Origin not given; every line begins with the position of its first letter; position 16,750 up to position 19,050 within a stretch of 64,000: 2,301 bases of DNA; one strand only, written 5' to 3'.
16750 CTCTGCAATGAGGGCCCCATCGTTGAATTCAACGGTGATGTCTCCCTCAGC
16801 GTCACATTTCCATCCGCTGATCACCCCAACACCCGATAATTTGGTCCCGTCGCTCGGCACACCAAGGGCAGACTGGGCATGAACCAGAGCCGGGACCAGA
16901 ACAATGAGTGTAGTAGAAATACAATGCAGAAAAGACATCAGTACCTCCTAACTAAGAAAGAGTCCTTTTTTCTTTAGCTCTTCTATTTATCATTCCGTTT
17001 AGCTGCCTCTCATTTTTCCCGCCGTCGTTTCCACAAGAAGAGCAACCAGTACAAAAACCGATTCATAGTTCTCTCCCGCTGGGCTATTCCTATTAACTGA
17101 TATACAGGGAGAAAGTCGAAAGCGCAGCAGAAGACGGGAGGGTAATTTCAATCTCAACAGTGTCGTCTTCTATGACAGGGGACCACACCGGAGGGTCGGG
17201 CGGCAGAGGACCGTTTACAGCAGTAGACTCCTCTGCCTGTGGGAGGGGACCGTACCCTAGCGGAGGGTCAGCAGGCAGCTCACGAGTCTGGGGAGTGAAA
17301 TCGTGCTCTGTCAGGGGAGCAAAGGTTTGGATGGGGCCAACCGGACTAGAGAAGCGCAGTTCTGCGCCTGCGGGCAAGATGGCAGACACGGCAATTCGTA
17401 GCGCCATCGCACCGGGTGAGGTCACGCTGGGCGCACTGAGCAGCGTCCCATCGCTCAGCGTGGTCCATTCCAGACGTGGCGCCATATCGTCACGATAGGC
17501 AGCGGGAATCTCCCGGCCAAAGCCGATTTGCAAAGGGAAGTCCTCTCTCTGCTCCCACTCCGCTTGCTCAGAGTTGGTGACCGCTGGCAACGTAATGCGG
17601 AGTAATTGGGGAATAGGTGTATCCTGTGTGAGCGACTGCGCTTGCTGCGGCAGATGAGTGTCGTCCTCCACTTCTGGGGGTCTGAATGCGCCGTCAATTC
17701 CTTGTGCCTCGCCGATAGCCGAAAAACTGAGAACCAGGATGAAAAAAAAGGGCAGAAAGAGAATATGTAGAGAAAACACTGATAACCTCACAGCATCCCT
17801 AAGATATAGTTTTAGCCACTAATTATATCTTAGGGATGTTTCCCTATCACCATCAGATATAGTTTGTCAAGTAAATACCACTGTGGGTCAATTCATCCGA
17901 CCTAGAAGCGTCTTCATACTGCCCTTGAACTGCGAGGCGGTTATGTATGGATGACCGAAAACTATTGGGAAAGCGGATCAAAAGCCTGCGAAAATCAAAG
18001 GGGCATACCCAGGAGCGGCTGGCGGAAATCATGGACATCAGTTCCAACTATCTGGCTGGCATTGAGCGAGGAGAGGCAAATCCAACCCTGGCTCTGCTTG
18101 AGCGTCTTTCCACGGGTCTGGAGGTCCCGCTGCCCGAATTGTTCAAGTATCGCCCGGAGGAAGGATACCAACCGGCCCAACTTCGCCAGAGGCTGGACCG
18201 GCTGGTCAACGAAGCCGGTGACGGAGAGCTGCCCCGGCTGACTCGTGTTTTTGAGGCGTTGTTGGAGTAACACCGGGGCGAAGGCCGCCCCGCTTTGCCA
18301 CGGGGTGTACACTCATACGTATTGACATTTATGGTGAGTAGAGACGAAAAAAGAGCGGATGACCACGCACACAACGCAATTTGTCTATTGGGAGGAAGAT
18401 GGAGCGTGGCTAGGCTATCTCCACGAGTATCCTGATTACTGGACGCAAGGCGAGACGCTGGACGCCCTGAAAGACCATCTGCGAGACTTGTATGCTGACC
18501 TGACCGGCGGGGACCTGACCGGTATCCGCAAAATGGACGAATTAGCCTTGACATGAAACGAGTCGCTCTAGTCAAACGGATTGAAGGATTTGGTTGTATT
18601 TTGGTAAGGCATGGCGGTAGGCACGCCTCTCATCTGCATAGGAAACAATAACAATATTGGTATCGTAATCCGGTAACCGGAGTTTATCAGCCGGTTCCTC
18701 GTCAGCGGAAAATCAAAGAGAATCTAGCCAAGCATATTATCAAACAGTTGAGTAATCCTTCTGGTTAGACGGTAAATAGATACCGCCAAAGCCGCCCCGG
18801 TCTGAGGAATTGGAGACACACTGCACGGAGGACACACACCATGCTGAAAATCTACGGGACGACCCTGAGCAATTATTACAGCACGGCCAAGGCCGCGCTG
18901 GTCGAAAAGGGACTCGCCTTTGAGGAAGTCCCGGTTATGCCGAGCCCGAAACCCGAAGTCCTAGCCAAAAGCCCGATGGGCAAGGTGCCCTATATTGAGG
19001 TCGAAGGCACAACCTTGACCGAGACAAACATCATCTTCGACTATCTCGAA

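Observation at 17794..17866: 15-bp perfect palindrome overlapping the RBS of a secreted-protein gene, plus an 11-nt direct repeat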

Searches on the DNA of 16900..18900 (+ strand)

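Call 35: search_rna_families(sources=[L006, L007, L009, L010, L012, L013, L014, L017, L018, L002], threshold=gathering)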
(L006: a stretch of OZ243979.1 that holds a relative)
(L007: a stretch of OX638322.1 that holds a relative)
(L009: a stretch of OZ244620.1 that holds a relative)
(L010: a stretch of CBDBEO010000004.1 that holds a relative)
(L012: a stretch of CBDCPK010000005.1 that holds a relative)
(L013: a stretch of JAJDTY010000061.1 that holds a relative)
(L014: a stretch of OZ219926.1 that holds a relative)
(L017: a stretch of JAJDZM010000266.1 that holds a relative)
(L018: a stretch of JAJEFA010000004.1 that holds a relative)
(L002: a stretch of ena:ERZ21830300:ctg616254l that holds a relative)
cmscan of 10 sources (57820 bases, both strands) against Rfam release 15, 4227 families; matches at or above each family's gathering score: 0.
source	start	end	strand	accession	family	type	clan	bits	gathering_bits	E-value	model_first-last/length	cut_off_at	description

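Call 36: search_rna_families(source=window, start=16900, end=18900, threshold=evalue, max_evalue=1)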
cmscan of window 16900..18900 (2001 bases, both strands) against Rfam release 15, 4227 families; matches with E-value up to 1: 0.
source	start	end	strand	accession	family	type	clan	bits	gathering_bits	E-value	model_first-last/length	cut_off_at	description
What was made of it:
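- There is no Rfam match (calls 35, 36).
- Tried and rejected: Rfam gave no family, either at E-value 1 or below for window 16900-18900 or at gathering threshold on 10 related loci (calls 35, 36).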
